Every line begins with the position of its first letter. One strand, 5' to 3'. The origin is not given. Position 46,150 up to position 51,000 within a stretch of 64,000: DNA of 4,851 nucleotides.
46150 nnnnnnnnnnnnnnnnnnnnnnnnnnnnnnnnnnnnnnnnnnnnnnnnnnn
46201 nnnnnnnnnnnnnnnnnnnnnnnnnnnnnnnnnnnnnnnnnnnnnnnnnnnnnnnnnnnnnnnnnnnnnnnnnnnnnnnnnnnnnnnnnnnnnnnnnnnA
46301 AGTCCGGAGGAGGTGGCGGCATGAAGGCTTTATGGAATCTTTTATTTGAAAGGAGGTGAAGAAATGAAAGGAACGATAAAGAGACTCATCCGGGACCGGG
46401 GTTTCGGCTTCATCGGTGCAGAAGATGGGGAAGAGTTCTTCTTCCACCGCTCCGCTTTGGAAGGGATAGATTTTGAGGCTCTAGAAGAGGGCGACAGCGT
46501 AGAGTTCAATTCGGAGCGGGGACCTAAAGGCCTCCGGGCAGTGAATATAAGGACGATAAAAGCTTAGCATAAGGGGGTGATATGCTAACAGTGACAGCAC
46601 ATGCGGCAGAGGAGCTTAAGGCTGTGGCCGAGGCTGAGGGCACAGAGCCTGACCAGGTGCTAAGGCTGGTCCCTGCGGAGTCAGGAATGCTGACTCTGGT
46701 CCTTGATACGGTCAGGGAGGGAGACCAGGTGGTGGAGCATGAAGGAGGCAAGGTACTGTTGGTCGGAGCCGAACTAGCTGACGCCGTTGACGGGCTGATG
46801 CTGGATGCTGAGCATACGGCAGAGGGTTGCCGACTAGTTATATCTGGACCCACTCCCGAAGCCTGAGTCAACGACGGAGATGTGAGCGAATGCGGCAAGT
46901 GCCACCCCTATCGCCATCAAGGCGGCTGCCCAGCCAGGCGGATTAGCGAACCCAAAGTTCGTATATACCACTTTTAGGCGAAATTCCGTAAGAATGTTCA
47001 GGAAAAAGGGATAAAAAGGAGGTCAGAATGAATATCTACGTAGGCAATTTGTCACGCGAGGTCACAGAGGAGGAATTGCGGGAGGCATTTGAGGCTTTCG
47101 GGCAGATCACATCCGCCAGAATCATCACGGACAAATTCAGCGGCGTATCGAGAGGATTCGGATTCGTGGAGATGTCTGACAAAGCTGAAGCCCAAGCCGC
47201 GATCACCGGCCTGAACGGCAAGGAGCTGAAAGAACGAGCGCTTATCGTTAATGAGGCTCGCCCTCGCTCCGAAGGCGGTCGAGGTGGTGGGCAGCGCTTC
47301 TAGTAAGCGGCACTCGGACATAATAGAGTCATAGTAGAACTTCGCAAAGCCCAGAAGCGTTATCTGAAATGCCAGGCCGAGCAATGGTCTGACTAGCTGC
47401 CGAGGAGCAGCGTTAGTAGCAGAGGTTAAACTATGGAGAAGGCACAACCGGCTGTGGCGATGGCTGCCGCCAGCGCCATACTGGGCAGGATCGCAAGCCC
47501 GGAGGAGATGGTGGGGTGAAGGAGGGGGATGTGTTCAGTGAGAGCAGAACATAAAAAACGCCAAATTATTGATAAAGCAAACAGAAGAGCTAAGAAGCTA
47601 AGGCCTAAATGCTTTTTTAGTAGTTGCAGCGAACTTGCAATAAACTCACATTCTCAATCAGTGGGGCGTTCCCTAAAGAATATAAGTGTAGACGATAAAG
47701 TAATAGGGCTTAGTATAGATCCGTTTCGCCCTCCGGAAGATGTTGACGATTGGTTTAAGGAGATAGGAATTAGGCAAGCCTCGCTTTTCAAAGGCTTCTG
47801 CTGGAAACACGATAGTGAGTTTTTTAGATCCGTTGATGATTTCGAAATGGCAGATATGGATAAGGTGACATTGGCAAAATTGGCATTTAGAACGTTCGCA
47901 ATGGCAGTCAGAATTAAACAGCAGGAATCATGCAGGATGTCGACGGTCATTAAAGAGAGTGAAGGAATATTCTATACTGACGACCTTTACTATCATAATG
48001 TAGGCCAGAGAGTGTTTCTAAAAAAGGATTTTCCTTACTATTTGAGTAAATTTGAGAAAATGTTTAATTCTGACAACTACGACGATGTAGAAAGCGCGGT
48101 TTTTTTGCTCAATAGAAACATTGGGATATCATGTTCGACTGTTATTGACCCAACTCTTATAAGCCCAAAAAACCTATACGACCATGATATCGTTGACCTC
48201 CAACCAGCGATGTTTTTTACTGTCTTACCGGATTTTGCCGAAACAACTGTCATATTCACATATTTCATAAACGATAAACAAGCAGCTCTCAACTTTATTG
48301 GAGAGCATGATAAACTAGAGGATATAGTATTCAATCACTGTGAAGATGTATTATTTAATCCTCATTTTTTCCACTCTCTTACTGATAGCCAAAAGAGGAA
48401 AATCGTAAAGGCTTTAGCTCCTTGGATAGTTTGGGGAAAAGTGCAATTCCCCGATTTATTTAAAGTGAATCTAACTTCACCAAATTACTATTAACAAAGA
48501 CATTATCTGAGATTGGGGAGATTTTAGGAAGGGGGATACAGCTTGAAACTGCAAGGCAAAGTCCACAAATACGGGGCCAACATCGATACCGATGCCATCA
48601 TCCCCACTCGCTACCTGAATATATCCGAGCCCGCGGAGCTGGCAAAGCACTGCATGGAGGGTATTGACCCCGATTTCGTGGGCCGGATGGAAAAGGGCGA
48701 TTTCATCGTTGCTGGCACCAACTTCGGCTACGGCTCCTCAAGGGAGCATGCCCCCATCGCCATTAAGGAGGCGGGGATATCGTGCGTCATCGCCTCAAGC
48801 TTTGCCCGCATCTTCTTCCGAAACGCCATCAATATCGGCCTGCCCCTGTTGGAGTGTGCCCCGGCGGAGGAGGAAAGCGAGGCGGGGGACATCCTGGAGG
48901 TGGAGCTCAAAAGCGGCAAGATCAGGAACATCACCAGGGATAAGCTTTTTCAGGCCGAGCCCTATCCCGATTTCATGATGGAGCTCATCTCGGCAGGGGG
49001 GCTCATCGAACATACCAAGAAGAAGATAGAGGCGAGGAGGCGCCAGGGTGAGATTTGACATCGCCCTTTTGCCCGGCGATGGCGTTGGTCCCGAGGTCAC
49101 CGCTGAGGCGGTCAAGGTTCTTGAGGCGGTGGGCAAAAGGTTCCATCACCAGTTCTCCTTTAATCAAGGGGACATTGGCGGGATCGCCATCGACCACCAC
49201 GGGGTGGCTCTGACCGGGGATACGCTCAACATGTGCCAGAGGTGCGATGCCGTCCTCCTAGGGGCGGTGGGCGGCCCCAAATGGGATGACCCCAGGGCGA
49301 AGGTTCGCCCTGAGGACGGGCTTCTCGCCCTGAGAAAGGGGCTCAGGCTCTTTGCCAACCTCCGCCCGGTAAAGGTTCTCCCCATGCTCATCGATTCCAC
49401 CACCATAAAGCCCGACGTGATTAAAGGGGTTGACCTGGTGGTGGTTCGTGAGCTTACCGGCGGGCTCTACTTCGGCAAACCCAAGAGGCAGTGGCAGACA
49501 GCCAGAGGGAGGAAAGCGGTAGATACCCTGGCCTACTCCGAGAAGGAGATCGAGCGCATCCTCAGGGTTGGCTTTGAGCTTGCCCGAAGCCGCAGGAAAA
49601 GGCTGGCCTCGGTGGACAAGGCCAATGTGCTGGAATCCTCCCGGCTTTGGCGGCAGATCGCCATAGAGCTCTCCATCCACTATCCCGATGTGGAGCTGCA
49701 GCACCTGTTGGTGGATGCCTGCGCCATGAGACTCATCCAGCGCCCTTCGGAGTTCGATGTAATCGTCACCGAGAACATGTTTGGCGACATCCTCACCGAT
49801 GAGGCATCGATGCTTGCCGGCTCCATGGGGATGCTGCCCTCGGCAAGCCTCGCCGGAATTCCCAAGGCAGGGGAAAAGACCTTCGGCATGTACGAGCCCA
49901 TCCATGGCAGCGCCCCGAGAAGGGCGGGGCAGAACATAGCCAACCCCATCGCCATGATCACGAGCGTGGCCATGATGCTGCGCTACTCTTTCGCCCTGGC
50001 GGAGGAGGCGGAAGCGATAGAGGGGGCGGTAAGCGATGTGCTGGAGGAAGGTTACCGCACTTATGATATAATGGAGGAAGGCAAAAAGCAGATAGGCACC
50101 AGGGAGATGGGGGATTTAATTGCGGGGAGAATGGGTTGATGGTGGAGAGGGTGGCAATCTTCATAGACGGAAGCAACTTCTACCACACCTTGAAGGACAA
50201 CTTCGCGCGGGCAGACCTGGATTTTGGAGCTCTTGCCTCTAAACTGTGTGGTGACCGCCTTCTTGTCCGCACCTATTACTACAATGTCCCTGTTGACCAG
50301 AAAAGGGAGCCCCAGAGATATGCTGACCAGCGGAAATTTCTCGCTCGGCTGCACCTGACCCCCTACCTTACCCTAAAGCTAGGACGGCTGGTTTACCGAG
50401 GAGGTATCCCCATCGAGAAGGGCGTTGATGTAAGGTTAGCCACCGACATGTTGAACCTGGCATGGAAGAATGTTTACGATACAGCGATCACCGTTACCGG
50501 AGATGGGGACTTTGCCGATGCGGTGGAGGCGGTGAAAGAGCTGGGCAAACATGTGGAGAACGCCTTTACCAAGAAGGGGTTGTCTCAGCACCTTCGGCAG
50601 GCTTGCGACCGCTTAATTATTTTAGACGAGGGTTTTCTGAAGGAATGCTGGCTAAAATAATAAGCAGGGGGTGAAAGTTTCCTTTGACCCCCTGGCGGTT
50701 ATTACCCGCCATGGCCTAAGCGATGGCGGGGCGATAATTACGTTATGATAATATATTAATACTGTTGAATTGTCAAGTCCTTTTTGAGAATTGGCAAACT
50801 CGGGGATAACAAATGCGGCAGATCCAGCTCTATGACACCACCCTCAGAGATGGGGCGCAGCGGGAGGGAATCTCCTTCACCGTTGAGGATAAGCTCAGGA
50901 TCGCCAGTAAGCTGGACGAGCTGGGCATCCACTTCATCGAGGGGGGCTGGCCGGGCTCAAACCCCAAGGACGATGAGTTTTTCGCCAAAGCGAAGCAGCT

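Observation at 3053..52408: Recurrent pattern: lower-GC genes inserted seamlessly (ATGA or 16-nt junctions) into housekeeping operons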

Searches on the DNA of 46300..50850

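Call 66: search_rna_families(source=window, start=46300, end=50850, threshold=evalue, max_evalue=1)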
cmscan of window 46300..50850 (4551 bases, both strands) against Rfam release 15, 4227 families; matches with E-value up to 1: 1.
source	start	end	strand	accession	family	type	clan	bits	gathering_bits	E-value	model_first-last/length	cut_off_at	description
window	50658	50709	-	RF01055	Molybdenum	Cis-reg; riboswitch;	-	19.3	36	0.4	59-112/135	no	Molybdenum/Tungsten riboswitch aptamer (Moco RNA motif)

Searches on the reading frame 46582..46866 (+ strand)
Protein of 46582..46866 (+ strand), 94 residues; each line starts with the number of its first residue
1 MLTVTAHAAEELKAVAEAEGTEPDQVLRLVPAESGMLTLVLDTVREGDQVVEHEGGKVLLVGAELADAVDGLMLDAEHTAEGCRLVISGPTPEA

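Call 4: search_protein_families(library=pfam, proteins=[window:46582-46866:+], max_evalue=0.01)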
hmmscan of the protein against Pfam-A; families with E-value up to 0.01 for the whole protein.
window:46582-46866:+ (94 aa): 1 family
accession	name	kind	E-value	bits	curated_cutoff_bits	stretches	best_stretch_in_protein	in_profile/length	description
PF01521.26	Fe-S_biosyn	-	0.0013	19.4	26.3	1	2-88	3-98/110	Iron-sulphur cluster biosynthesis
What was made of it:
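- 46582..46866 (+): HesB/IscA-like 94-aa protein (weak family match), second gene of the cassette. Pfam Fe-S_biosyn 19 bits, below cutoff (call 4).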

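Call 43: search_protein_families(library=padloc, proteins=[window:46582-46866:+], max_evalue=0.01)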
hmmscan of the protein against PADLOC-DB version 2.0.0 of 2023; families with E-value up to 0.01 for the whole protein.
window:46582-46866:+ (94 aa): 0 families

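Call 49: search_protein_families(library=ncbifam, proteins=[window:46582-46866:+], max_evalue=0.01)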
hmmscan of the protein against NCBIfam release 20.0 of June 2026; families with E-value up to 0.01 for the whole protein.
window:46582-46866:+ (94 aa): 1 family
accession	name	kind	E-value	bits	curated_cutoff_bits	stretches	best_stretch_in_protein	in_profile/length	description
NF038090.1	IscA_HesB_Se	subfamily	0.00079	19.7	85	1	1-78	1-79/101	IscA/HesB family protein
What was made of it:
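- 46582..46866 (+): NCBIfam IscA_HesB_Se 20 bits (call 49).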

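Call 54: find_homologous_proteins(query=window:46582-46866:+, max_evalue=0.001)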
Query window:46582-46866:+ (94 aa): 94 proteins with E <= 0.001 among 114 candidates.
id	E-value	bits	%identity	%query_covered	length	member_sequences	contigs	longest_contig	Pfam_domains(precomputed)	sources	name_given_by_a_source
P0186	1.3e-49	184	98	100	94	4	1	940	-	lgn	-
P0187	6.2e-39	150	81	99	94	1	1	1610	-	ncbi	-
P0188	1.3e-30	123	70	99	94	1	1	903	-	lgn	-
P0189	3.5e-30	122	71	100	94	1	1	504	-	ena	-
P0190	5.0e-30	121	69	100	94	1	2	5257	-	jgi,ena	-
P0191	8.0e-30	121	70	99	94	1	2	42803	-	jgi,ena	-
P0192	2.4e-29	119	70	96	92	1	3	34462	-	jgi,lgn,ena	-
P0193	5.7e-29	118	68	100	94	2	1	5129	-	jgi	jgi:Fe-S cluster assembly iron-binding protein IscA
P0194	1.4e-27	113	66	100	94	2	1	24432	-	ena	-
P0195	8.5e-27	111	66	100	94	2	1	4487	-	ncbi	-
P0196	1.7e-26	110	66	100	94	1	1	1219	-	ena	-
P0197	2.5e-26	109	61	100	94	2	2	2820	-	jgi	-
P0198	1.1e-25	107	66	93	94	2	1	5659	-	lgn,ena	-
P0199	6.4e-25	105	64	96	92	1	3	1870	-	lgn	-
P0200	1.2e-24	104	61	99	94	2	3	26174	-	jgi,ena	-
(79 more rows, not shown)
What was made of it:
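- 46582..46866 (+): 94 homologs (call 54).
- Checked: HesB/IscA-like 46582-46866 (weak: Pfam 19 bits, NCBIfam 20 bits, but 94 homologs in call 54).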

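Call 55: find_encoding_contigs(protein=P0191, flank=6000, max_places=3)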
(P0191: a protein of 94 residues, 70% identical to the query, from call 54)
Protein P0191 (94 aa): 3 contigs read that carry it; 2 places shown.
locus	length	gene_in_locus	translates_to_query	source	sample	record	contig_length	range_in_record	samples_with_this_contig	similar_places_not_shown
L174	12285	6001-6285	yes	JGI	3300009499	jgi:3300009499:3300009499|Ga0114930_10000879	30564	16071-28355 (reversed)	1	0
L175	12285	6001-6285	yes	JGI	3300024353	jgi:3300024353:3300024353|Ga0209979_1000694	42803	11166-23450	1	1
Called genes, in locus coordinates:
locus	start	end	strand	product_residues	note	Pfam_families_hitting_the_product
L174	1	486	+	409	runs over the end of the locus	-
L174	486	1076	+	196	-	-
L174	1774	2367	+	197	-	-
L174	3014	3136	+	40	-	-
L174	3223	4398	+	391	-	PF00091:Tubulin, PF21011:CetZ_C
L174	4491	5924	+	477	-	PF00140:Sigma70_r1_2, PF04967:HTH_10 (faint), PF04542:Sigma70_r2, PF04539:Sigma70_r3, PF08281:Sigma70_r4_2 (faint), PF04545:Sigma70_r4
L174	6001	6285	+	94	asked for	-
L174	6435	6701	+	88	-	-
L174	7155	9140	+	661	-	PF13476:AAA_23 (weak)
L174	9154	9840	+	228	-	-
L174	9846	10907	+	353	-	-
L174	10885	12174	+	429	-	PF01555:N6_N4_Mtase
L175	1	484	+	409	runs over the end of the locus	-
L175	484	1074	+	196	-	-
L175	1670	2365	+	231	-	-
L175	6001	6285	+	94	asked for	-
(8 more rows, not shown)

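Call 56: find_encoding_contigs(protein=P0192, flank=6000, max_places=3)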
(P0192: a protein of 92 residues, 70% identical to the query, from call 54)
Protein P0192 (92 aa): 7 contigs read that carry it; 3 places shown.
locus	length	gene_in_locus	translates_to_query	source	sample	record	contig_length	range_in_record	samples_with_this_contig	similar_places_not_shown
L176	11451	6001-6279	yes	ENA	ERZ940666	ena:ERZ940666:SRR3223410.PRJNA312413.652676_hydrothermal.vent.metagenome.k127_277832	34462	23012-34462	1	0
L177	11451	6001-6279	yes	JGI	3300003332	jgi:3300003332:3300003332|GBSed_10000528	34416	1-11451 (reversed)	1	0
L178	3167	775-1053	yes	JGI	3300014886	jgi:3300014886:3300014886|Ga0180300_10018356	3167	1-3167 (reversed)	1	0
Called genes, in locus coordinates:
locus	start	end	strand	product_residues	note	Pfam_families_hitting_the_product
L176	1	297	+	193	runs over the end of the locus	PF07992:Pyr_redox_2, PF00070:Pyr_redox (weak), PF00890:FAD_binding_2 (faint), PF01266:DAO (weak), PF12831:FAD_oxidored, PF13450:NAD_binding_8 (weak)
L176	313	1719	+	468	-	PF13183:Fer4_8 (faint), PF13484:Fer4_16 (faint), PF00037:Fer4 (weak), PF14697:Fer4_21, PF00037:Fer4 (weak), PF13237:Fer4_10, PF12838:Fer4_7 (weak), PF13187:Fer4_9 (weak), +3 more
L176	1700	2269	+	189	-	PF14691:Fer4_20 (faint), PF12838:Fer4_7 (faint), PF13183:Fer4_8, PF13237:Fer4_10 (faint), PF13484:Fer4_16 (faint), PF13187:Fer4_9, PF13534:Fer4_17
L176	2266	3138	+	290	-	PF02754:CCG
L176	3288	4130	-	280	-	PF01261:AP_endonuc_2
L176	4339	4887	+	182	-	PF00132:Hexapep (weak), PF21711:DCTN5, PF25087:GMPPB_C (faint), PF14602:Hexapep_2 (faint), PF25084:LbH_EIF2B, PF00132:Hexapep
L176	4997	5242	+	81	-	-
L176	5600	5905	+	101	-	PF13451:zf_Tbcl, PF23477:zf_Tbcl_2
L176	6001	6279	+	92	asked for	-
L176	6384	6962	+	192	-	PF08551:DUF1751 (weak), PF01694:Rhomboid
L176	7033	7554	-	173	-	PF00149:Metallophos (faint), PF12850:Metallophos_2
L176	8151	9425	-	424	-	PF13452:FAS1_DH_region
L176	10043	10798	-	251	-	PF01061:ABC2_membrane, PF12679:ABC2_membrane_2 (faint), PF12698:ABC2_membrane_3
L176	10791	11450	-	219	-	?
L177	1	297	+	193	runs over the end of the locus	PF07992:Pyr_redox_2, PF00070:Pyr_redox (weak), PF00890:FAD_binding_2 (weak), PF01266:DAO (weak), PF12831:FAD_oxidored, PF13450:NAD_binding_8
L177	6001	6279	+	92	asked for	-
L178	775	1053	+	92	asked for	-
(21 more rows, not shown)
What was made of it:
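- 46582..46866 (+): Elsewhere it follows rpoD or a treble-clef zinc-finger gene (calls 55, 56).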

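Call 57: find_encoding_contigs(protein=P0187, flank=6000, max_places=3)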
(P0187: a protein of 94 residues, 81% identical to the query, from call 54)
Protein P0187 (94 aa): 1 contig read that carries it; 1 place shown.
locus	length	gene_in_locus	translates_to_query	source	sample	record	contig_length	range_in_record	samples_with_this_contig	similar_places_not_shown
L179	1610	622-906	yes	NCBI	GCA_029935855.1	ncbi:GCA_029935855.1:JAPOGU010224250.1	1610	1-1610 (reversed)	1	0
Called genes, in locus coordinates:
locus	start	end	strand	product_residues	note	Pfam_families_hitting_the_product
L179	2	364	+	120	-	?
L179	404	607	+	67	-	PF00313:CSD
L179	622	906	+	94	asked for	-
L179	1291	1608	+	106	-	?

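Call 75: find_encoding_contigs(protein=P0186, flank=3000, max_places=4)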
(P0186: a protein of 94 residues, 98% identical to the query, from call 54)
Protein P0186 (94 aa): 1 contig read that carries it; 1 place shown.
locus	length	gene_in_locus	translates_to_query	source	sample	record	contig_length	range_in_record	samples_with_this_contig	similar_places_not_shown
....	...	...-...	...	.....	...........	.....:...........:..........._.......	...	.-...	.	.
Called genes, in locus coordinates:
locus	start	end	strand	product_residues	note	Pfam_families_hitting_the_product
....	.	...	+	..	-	?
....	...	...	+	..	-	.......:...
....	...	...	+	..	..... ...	-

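Call 93: search_protein_families(library=pfam, proteins=[L179:1291-1608:+], max_evalue=0.01)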
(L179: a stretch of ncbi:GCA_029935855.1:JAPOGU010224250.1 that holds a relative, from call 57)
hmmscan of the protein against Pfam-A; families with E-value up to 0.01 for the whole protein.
L179:1291-1608:+ (106 aa): 0 families

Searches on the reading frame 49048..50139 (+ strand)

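Call 5: search_protein_families(library=ncbifam, proteins=[window:49048-50139:+], max_evalue=1e-10)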
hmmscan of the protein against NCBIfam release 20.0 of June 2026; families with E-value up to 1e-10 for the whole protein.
window:49048-50139:+ (363 aa): 16 families
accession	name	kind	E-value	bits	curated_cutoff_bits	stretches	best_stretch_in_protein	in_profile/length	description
TIGR00169.1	leuB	equivalog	2.2e-150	500.5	353.2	1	5-357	2-348/349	3-isopropylmalate dehydrogenase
TIGR02088.1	LEU3_arch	subfamily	5e-81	272.4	409.8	1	5-345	1-314/324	isopropylmalate/isohomocitrate dehydrogenases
NF002898.0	PRK03437.1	equivalog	1.3e-78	264.7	393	1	3-362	5-345/347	3-isopropylmalate dehydrogenase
NF040619.1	AksF_Meth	equivalog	2e-71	240.9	500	1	5-345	4-334/343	homoisocitrate dehydrogenase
TIGR02089.1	TTC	equivalog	6.7e-71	239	470.4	1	2-346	3-340/352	tartrate dehydrogenase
NF040626.1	AksF2_Meth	equivalog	5.9e-70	236.1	540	1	4-342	3-314/333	homoisocitrate dehydrogenase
NF006048.0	PRK08194.1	equivalog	3e-63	214.1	501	1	3-356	4-343/352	tartrate dehydrogenase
NF006529.0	PRK08997.1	equivalog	8e-62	209.1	510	1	4-340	5-316/335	isocitrate dehydrogenase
NF006673.0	PRK09222.1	equivalog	4.1e-61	207.4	509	1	4-363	6-342/482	NADP-dependent isocitrate dehydrogenase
NF040855.1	iso_homocit_dh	equivalog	4.8e-57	193.8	680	1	4-342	3-303/345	isocitrate--homoisocitrate dehydrogenase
TIGR02924.1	ICDH_alpha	equivalog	4.1e-49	167.9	561.35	1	5-362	3-337/473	isocitrate dehydrogenase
TIGR00175.1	mito_nad_idh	equivalog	2.2e-44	152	432.4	1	2-342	3-318/334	isocitrate dehydrogenase (NAD(+))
NF005036.0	PRK06451.1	equivalog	2.4e-30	105.6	484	1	219-357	272-403/412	NADP-dependent isocitrate dehydrogenase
TIGR00183.1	prok_nadp_idh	equivalog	1.1e-29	103.5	567.3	1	215-361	275-415/417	isocitrate dehydrogenase (NADP(+))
NF005425.0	PRK07006.1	equivalog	1.2e-23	83.6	490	1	217-359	277-413/416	NADP-dependent isocitrate dehydrogenase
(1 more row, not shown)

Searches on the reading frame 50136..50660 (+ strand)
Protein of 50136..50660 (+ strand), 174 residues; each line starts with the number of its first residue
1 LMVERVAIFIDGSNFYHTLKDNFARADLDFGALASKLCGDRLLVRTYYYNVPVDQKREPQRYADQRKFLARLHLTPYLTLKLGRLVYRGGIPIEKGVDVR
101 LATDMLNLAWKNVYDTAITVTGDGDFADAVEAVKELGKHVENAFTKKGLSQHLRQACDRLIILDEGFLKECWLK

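Call 4: search_protein_families(library=pfam, proteins=[window:50136-50660:+], max_evalue=0.01)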
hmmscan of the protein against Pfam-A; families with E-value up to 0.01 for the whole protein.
window:50136-50660:+ (174 aa): 1 family
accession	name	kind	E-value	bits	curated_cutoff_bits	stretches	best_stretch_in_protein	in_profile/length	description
PF01936.24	NYN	-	2.7e-28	99.7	24.2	1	5-163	1-144/145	NYN domain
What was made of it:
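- On NYN/LabA-like nuclease (for 50139-50660): Pfam NYN 99.7 bits over residues 5-163 (call 4).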

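Call 43: search_protein_families(library=padloc, proteins=[window:50136-50660:+], max_evalue=0.01)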
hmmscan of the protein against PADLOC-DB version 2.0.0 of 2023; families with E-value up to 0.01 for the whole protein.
window:50136-50660:+ (174 aa): 2 families
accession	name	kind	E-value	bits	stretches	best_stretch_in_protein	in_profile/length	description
PDLC04163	HEC-09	-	8.1e-18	62.8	1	4-170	2-181/203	-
PDLC01154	NYN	-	4.8e-13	47.1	1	7-165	149-297/310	"LabA-like protein, NYN family nuclease"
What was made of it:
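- On NYN/LabA-like nuclease (for 50139-50660): PADLOC HEC-09 62.8 bits (call 43).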
